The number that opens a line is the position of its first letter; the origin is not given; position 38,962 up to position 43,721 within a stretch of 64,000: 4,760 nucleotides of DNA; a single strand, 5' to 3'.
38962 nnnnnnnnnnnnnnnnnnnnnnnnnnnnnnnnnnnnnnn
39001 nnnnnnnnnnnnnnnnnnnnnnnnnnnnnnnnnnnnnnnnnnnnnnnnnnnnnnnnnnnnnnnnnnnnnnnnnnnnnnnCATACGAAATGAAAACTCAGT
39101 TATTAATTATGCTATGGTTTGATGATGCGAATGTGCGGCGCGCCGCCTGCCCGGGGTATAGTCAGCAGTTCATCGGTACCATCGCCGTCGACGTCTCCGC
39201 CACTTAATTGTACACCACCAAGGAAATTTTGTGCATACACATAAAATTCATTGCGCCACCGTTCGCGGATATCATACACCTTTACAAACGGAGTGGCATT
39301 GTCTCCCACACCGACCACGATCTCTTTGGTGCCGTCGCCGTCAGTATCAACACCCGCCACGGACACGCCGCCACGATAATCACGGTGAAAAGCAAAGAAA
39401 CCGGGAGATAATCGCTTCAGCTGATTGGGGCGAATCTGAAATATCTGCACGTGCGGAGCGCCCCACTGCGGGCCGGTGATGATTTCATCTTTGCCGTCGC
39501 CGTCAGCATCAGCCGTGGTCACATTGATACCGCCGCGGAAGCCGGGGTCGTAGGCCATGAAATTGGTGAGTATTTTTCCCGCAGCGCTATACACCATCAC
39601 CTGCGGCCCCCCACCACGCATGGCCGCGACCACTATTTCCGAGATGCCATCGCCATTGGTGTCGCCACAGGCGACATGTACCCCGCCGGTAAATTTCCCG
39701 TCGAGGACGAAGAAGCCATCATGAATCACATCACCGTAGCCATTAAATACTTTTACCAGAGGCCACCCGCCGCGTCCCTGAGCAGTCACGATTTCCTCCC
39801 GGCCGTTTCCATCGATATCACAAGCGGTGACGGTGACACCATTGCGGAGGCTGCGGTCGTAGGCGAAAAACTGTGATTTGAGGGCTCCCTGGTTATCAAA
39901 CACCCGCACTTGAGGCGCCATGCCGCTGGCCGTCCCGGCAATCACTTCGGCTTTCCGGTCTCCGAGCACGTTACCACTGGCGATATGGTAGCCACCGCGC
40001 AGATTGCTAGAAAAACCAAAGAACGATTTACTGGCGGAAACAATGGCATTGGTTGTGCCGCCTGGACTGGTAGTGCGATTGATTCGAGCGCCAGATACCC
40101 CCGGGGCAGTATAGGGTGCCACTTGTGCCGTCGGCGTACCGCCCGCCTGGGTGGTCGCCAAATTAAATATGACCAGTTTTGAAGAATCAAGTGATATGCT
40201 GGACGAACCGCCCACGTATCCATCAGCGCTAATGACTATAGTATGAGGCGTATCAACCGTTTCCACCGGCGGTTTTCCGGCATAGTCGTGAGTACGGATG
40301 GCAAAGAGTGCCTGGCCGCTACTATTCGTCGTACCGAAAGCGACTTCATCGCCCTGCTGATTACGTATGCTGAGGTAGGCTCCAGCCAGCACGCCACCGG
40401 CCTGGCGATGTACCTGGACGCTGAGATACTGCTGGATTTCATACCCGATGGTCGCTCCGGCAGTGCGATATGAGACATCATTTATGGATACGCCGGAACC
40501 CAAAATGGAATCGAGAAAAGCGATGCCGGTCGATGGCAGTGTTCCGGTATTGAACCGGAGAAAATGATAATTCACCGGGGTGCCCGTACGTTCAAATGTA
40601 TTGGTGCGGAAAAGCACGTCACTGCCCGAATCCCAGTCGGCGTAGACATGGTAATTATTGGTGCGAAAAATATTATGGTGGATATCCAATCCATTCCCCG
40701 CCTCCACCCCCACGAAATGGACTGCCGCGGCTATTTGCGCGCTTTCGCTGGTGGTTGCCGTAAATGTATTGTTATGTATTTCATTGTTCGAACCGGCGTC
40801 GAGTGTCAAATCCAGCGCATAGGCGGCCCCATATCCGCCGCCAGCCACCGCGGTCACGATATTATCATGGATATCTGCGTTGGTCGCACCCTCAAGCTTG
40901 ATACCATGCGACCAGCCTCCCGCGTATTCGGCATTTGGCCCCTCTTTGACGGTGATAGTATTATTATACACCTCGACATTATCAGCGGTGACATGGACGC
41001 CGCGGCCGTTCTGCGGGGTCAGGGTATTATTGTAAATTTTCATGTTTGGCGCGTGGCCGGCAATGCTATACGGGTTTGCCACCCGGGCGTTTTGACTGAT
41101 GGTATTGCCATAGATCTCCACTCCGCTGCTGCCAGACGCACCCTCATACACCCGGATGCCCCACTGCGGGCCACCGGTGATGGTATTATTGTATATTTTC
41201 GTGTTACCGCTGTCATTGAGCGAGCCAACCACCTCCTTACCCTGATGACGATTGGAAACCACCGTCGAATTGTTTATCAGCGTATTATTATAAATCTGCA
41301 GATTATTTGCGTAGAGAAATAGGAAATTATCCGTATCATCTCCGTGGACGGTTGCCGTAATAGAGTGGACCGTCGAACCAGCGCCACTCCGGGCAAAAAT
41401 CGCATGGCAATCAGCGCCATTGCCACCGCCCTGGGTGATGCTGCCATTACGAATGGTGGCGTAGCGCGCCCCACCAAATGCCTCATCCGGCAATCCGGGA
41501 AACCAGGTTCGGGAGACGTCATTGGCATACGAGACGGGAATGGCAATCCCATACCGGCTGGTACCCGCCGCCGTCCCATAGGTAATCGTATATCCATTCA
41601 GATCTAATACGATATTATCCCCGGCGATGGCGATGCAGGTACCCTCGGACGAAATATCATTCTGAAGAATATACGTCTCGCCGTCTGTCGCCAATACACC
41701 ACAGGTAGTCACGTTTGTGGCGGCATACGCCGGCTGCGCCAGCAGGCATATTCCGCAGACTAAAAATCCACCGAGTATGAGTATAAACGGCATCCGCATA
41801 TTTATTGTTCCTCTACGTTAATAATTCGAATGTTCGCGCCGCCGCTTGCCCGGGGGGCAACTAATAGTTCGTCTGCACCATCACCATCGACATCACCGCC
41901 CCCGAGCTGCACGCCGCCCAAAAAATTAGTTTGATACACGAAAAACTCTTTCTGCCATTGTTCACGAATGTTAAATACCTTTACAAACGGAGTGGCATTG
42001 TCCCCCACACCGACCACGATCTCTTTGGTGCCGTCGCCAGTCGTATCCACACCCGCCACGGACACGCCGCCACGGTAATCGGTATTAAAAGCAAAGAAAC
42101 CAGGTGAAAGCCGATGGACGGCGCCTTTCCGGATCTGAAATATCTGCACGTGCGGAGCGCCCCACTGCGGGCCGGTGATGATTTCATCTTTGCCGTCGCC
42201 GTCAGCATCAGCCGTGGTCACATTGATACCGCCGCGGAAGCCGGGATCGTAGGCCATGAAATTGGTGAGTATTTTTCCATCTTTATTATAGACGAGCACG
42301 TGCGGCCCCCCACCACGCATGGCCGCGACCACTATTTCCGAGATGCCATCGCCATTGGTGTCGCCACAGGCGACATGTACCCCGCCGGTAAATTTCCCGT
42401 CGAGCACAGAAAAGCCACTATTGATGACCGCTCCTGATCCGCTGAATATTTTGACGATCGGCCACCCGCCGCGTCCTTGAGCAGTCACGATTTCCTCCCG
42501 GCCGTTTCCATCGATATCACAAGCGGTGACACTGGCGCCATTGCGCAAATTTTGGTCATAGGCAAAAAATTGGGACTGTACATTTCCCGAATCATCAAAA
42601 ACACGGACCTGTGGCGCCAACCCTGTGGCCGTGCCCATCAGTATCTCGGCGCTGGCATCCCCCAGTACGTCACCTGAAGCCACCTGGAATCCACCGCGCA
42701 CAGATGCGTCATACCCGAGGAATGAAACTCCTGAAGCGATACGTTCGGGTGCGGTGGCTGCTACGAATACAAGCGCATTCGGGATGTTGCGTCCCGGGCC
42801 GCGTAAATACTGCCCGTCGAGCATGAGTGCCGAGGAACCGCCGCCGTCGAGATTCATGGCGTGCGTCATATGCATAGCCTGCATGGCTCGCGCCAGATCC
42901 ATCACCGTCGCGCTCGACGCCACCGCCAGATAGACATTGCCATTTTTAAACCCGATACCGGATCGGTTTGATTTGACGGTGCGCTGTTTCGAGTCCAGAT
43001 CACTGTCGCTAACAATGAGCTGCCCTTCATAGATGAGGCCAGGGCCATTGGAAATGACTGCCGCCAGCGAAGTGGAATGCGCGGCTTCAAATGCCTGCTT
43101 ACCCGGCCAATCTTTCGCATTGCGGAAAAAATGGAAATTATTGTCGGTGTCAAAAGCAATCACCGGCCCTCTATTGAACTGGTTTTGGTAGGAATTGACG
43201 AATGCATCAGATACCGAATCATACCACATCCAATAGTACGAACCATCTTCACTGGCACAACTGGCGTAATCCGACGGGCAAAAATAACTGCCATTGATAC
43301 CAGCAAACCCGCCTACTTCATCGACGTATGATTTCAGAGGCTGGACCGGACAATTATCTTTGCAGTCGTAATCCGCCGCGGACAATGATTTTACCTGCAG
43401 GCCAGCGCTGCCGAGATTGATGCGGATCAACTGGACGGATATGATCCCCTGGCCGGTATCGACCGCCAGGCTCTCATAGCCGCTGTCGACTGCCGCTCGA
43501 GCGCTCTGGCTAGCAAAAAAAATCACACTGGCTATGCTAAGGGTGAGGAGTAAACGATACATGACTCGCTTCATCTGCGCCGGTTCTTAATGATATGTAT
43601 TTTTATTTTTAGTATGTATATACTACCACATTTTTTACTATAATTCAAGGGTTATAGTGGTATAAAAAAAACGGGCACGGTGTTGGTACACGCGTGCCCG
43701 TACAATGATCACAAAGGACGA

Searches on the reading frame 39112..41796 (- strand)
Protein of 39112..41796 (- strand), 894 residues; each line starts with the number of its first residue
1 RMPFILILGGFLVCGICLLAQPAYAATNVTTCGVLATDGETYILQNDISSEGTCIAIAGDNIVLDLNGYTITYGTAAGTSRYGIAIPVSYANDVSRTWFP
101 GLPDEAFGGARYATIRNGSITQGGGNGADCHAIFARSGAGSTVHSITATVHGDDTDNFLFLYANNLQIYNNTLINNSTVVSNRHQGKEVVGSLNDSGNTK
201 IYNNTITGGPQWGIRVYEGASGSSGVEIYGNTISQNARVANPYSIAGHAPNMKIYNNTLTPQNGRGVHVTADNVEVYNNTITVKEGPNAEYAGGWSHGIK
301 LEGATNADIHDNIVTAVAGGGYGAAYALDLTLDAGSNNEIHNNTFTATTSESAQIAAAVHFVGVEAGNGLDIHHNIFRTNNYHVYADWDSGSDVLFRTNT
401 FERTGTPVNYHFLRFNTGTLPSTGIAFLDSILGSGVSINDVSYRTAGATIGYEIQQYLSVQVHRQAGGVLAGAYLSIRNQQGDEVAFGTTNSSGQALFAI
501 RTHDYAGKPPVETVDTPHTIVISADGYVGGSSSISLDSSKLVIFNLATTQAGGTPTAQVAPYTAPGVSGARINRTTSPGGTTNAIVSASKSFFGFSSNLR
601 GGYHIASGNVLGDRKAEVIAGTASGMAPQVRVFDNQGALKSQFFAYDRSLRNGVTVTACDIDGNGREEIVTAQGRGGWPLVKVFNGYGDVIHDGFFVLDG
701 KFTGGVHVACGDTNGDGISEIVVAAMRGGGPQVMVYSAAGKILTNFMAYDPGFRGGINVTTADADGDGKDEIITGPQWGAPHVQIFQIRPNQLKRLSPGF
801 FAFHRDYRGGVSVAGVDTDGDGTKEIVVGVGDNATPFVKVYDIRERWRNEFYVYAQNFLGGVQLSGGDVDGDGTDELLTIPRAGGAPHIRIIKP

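Call 15: search_protein_families(library=pfam, proteins=[window:39112-41796:-], max_evalue=0.001)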
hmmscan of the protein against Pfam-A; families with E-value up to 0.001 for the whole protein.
window:39112-41796:- (894 aa): 2 families
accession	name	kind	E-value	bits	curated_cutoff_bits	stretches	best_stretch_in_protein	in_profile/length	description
PF01839.29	FG-GAP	-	6.5e-13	48.7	22.1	0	706-730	3-29/37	FG-GAP repeat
PF13517.12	FG-GAP_3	-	1.4e-12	48.5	26.9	1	712-773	1-60/61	FG-GAP-like repeat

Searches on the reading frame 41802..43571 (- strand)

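Call 15: search_protein_families(library=pfam, proteins=[window:41802-43571:-], max_evalue=0.001)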
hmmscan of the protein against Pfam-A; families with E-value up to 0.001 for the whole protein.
window:41802-43571:- (589 aa): 3 families
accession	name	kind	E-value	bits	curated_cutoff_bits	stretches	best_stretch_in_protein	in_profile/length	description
PF09992.14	NAGPA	-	2.9e-19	70.3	25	1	126-269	31-168/169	Phosphodiester glycosidase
PF13517.12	FG-GAP_3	-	1.9e-14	54.4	26.9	1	404-465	1-60/61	FG-GAP-like repeat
PF01839.29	FG-GAP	-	1.4e-11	44.4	22.1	0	398-427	3-27/37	FG-GAP repeat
